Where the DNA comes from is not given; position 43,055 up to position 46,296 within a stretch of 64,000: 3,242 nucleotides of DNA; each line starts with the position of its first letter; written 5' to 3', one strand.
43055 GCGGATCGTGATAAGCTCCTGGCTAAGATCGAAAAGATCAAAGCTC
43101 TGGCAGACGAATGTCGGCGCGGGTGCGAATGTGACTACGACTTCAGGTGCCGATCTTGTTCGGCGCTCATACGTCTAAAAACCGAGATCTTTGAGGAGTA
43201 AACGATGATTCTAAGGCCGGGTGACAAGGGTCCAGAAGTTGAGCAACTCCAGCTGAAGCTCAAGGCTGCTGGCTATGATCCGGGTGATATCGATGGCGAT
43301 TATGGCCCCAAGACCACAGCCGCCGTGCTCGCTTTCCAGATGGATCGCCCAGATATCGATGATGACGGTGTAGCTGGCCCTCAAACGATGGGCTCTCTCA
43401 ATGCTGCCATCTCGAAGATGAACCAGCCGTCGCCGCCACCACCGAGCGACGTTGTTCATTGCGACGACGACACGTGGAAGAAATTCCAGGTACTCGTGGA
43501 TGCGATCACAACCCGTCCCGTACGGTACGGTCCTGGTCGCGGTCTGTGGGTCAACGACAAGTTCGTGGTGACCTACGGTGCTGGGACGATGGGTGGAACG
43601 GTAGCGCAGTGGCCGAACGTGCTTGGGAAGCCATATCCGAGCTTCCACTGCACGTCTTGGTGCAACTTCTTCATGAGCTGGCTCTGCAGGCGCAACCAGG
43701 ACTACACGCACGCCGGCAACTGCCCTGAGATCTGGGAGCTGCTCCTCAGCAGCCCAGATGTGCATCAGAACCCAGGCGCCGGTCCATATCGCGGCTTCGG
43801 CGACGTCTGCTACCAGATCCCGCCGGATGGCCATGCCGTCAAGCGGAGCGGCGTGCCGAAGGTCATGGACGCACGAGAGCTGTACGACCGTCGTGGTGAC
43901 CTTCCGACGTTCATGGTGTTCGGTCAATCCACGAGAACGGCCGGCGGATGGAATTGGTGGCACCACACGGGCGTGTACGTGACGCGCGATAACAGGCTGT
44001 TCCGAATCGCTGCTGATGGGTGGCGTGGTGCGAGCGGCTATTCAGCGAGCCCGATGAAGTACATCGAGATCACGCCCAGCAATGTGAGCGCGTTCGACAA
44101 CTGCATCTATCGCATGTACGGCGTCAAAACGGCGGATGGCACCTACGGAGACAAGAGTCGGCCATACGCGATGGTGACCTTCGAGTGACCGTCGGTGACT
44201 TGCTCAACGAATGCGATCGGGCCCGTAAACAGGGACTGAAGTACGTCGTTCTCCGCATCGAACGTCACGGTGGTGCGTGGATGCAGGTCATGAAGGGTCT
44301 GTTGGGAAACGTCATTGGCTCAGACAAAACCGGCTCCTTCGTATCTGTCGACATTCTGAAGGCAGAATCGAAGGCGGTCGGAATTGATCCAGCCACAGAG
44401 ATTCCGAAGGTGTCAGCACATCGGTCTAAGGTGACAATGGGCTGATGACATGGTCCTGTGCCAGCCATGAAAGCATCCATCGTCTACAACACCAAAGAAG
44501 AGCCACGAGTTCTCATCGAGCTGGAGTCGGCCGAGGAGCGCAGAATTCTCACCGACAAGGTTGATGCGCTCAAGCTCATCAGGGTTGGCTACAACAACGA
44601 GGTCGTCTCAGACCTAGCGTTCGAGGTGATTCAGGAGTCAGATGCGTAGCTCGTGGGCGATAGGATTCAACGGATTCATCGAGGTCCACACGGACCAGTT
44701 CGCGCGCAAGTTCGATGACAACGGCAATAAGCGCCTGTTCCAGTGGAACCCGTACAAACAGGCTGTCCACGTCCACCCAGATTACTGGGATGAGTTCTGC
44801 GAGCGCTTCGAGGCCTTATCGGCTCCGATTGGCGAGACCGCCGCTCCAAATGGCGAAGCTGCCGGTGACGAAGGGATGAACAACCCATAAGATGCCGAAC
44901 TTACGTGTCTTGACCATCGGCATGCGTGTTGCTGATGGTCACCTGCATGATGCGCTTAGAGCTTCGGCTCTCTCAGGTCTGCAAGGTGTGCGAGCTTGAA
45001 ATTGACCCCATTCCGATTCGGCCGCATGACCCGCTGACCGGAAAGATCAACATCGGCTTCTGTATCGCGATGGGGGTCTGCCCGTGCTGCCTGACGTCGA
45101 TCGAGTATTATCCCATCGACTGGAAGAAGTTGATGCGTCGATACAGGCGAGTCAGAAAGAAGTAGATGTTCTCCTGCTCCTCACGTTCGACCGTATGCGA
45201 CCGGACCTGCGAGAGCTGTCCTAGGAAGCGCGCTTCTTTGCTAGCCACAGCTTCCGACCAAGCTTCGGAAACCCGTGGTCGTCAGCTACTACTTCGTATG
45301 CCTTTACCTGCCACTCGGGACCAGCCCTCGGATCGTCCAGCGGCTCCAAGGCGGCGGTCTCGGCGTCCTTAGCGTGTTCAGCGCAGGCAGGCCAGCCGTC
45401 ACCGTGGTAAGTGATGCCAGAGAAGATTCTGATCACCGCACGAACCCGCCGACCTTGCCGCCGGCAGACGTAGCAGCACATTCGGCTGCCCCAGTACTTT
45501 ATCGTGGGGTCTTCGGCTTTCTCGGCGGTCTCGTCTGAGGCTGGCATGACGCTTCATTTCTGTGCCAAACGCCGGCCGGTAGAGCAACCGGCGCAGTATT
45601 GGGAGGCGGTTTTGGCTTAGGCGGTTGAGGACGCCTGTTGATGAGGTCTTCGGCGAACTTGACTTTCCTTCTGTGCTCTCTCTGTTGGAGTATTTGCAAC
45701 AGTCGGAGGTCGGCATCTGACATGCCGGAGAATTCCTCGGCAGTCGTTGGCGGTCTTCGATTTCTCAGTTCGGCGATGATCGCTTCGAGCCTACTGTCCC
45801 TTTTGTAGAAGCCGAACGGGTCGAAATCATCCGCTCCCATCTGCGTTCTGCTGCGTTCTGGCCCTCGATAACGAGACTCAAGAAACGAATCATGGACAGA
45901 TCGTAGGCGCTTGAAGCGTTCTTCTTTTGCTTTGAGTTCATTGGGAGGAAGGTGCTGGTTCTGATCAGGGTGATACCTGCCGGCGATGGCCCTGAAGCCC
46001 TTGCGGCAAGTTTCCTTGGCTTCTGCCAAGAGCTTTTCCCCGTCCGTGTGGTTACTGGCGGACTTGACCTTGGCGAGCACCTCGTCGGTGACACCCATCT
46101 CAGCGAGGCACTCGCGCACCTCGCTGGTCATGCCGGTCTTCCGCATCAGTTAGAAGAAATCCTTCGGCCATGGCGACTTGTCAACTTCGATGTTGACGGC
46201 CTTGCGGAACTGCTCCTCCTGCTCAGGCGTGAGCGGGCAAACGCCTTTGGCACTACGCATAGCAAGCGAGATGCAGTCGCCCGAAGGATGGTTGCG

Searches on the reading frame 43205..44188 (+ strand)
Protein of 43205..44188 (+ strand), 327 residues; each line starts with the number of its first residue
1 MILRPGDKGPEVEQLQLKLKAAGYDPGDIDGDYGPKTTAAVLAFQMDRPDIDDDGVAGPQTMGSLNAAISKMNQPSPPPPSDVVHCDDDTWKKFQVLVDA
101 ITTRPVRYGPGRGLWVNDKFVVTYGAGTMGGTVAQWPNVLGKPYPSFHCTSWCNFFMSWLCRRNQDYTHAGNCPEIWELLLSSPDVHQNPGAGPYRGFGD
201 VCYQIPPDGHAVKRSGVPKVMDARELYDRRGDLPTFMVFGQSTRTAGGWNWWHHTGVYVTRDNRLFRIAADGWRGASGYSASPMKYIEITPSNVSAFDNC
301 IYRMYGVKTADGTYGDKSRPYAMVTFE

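Call 33: search_protein_families(library=phrogs, proteins=[window:43205-44188:+], max_evalue=0.001)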
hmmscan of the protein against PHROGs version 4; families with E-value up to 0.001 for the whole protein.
window:43205-44188:+ (327 aa): 8 families
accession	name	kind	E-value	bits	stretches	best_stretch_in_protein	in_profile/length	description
phrog_1493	-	lysis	2.1e-16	61.1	1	4-68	242-308/394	endolysin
phrog_2649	-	lysis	3.9e-14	54.1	1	2-72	174-242/261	endolysin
phrog_1224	-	head and packaging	2.8e-12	47.6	1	1-70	2-69/438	endolysin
phrog_1512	-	lysis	7.4e-07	30.5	1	2-110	176-278/314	endolysin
phrog_17214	-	lysis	3.5e-06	27.9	1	4-71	246-318/322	endolysin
phrog_6707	-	lysis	4.2e-06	26.8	1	12-81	188-265/311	endolysin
phrog_16428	-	lysis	0.00038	20.3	1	14-66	465-519/520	endolysin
phrog_17001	-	lysis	0.00066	20.3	0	12-44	56-88/265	endolysin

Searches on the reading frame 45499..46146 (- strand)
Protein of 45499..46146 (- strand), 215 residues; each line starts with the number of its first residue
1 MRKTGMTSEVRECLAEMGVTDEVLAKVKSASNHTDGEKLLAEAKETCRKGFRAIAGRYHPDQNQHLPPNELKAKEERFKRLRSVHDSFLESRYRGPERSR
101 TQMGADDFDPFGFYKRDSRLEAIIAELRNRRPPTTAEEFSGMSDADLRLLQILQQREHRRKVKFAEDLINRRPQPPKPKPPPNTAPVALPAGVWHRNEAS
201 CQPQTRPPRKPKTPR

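Call 63: search_protein_families(library=pfam, proteins=[window:45499-46146:-], max_evalue=0.001)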
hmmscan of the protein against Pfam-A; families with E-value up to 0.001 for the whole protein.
window:45499-46146:- (215 aa): 1 family
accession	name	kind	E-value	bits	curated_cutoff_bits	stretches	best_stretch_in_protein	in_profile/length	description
PF00226.36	DnaJ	-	0.00058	20.4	27.8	0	44-86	14-51/63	DnaJ domain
